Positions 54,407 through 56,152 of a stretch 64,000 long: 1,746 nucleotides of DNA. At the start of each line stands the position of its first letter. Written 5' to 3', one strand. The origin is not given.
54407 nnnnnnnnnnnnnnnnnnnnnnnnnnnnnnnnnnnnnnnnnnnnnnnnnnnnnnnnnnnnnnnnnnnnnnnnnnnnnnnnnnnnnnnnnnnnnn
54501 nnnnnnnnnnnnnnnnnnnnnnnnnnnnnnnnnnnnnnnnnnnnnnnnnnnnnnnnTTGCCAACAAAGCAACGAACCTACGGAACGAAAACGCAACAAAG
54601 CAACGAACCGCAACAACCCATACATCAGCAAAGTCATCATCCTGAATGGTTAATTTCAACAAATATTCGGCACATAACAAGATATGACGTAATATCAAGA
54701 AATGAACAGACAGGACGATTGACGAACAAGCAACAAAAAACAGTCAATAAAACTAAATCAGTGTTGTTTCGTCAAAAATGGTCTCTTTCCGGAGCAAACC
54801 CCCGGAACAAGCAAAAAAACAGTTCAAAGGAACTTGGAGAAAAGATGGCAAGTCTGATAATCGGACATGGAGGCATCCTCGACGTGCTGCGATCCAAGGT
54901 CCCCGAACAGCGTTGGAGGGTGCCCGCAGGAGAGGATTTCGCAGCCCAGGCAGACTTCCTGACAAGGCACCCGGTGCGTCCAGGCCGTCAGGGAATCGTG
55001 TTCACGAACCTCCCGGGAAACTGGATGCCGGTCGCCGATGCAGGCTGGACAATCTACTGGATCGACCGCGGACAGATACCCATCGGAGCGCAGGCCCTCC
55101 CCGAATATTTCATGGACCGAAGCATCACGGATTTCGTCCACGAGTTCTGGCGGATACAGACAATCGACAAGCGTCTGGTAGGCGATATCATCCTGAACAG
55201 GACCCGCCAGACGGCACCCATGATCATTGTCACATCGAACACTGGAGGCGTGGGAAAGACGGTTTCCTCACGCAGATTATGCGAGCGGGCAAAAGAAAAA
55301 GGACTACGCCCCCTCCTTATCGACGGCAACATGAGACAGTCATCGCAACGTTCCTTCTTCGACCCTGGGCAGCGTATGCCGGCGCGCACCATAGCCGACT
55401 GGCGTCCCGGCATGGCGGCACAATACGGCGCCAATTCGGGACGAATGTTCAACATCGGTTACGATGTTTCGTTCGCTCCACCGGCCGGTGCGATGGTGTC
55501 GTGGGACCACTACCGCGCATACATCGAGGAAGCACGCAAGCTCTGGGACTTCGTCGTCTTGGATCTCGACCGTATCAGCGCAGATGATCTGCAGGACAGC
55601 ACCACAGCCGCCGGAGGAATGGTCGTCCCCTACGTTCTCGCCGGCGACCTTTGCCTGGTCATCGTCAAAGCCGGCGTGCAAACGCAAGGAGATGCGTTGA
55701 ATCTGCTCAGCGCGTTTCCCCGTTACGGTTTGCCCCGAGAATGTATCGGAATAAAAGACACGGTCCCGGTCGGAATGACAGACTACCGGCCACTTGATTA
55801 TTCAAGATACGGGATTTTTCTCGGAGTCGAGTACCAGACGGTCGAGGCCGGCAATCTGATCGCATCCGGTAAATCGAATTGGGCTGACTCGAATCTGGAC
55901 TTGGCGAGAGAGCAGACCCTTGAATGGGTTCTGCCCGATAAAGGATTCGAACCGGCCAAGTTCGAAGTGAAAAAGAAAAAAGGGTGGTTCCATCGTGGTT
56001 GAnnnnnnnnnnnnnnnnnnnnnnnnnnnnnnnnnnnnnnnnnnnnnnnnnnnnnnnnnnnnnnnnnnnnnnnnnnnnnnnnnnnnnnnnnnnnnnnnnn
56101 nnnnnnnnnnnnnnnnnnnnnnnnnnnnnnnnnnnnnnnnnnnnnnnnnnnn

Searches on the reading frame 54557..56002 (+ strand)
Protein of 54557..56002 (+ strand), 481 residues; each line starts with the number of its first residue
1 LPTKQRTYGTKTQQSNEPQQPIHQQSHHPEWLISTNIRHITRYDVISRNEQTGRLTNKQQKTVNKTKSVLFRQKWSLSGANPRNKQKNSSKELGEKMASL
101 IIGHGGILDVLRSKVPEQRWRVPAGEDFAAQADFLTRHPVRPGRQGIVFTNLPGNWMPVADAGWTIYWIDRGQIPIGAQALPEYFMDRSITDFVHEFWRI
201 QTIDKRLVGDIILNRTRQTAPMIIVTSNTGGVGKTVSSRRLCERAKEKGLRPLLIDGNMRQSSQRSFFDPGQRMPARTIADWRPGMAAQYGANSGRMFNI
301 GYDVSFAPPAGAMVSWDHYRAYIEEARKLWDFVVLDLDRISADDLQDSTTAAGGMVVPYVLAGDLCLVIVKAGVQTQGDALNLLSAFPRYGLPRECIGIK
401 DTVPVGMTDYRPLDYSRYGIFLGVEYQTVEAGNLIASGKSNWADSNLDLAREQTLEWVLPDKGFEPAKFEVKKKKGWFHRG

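Call 23: search_protein_families(library=pfam, proteins=[window:54557-56002:+], max_evalue=0.01)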
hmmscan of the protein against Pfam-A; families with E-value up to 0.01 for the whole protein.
window:54557-56002:+ (481 aa): 3 families
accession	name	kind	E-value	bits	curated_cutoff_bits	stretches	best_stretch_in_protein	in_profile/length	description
PF01656.29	CbiA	-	3.7e-05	24.1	25.4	1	223-259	1-38/125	CobQ/CobB/MinD/ParA nucleotide binding domain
PF13614.12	AAA_31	-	0.0011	19.4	27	1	222-262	3-43/177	AAA domain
PF25199.1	nSTAND_NTPase5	-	0.0055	17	34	0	201-264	22-85/145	Novel STAND NTPase 5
